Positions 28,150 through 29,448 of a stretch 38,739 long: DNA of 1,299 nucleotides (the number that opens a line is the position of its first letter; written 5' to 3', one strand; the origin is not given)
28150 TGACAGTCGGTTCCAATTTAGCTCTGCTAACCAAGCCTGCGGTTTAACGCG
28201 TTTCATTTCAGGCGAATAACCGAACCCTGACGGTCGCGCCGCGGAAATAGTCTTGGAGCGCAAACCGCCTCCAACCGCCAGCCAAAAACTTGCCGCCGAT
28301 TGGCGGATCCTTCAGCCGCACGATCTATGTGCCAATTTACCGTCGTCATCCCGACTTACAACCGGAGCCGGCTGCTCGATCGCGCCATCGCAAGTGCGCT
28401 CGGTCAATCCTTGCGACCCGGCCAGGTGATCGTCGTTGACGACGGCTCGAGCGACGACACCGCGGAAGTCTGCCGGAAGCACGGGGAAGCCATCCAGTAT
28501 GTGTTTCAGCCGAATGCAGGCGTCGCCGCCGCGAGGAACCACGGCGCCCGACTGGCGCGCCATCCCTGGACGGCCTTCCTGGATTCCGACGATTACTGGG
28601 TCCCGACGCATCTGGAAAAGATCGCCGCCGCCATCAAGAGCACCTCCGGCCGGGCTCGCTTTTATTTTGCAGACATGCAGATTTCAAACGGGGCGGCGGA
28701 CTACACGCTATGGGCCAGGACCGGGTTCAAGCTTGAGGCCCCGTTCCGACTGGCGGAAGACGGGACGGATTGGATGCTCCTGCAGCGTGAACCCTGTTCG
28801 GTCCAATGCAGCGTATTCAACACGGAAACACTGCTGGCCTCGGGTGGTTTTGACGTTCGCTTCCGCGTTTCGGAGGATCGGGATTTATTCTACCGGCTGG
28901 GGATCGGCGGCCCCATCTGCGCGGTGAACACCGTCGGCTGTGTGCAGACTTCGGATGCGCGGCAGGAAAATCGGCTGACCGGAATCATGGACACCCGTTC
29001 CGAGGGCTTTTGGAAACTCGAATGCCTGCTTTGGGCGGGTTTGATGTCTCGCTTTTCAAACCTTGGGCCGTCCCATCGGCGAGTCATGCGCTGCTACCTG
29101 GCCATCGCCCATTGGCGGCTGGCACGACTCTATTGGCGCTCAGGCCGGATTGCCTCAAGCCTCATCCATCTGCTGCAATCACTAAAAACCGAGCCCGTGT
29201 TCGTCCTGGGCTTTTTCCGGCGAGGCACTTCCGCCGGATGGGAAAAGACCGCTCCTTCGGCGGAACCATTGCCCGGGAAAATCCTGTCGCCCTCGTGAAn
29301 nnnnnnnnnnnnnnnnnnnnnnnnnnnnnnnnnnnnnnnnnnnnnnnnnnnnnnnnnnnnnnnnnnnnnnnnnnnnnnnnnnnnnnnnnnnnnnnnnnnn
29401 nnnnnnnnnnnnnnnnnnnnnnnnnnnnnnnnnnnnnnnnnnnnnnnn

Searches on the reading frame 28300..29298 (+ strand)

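Call 52: search_protein_families(library=pfam, proteins=[window:28300-29298:+], max_evalue=0.001)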
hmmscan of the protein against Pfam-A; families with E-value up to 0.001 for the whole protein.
window:28300-29298:+ (332 aa): 4 families
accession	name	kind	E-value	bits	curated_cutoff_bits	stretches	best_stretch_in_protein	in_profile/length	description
PF00535.33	Glycos_transf_2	-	1.4e-28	100.3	23.3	1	14-114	1-105/168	Glycosyl transferase family 2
PF10111.15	Glyco_tranf_2_2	-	1.7e-14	54.4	27.3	1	40-114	29-108/276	Glycosyltransferase like family 2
PF13641.12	Glyco_tranf_2_3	-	1.2e-13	52.1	27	1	13-201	3-195/230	Glycosyltransferase like family 2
PF13704.12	Glyco_tranf_2_4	-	0.00094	20.1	27.5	0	41-104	20-88/98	Glycosyl transferase family 2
